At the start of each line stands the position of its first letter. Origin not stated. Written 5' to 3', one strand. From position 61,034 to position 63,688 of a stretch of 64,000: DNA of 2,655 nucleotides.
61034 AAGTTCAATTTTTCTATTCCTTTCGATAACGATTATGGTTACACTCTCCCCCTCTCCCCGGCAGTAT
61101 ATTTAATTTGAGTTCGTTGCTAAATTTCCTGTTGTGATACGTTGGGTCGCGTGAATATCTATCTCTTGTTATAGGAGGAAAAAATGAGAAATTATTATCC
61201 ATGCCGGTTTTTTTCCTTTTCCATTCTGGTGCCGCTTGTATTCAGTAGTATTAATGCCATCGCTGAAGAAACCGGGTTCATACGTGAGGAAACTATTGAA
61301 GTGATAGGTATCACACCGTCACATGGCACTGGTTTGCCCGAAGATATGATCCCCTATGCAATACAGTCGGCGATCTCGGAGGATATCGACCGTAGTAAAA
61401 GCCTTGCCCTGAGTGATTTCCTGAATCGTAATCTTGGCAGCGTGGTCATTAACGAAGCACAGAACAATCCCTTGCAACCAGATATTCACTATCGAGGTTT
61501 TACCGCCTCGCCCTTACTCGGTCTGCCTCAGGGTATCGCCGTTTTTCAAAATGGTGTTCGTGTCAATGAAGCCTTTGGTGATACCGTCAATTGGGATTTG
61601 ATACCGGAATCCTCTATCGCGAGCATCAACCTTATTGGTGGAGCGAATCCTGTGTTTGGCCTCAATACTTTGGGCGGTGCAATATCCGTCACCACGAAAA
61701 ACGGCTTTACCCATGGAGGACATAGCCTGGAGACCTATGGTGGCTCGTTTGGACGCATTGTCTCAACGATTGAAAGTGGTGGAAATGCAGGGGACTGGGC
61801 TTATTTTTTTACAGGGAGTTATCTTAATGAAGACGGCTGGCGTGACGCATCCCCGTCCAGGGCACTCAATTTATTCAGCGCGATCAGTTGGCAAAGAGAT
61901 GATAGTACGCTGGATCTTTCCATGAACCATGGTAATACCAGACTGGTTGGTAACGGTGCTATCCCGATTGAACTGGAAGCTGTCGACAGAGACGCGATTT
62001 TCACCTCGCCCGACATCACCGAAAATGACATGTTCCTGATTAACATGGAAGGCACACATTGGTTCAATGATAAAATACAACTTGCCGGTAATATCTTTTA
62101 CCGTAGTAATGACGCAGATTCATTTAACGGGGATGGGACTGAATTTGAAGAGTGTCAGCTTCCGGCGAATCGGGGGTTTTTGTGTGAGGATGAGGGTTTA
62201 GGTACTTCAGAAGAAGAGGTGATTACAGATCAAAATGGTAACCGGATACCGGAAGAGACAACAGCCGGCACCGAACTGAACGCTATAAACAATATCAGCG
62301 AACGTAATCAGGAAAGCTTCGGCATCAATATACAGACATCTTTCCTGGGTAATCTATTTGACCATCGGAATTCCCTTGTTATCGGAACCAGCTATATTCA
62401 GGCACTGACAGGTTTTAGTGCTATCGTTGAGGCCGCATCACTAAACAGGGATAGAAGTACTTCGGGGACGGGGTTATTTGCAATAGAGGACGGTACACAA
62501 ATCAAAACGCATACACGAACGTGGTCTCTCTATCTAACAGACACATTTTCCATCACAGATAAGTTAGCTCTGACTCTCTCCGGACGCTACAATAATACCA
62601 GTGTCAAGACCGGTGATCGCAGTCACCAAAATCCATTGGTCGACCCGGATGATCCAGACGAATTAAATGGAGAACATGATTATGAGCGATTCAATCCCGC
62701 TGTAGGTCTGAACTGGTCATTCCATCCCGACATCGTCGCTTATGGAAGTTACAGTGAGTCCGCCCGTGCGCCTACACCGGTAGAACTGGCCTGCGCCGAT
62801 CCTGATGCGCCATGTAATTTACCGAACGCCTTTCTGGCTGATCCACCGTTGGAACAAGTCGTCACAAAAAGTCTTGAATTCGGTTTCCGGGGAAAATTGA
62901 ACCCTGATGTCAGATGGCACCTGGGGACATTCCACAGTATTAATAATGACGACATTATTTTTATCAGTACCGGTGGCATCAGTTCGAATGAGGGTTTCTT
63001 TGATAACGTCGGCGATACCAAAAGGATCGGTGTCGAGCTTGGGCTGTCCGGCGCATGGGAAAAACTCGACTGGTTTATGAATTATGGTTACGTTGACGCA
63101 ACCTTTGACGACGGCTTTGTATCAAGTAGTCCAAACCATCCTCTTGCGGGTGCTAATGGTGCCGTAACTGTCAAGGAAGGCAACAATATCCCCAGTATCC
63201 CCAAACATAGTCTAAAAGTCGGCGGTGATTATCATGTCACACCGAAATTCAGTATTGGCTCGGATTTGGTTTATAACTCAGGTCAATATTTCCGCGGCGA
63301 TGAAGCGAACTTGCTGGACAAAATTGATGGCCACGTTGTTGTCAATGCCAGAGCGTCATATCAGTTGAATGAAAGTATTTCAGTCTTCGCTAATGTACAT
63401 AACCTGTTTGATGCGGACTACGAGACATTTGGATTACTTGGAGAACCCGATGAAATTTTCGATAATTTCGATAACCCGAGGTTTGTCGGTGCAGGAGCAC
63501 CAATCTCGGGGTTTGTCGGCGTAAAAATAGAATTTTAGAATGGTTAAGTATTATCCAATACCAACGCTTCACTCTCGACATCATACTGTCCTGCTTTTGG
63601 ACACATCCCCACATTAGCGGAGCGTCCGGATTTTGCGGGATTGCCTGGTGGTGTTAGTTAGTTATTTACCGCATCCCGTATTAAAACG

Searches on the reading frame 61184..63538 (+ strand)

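Call 13: search_protein_families(library=pfam, proteins=[window:61184-63538:+], max_evalue=0.001)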
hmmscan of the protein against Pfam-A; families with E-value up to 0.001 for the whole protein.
window:61184-63538:+ (784 aa): 2 families
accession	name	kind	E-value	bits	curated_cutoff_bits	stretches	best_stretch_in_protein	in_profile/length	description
PF00593.30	TonB_dep_Rec_b-barrel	-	3e-48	166.2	27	1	235-741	20-436/436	TonB dependent receptor-like, beta-barrel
PF07715.20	Plug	-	1.1e-08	36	23.9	1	56-166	5-107/107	TonB-dependent Receptor Plug Domain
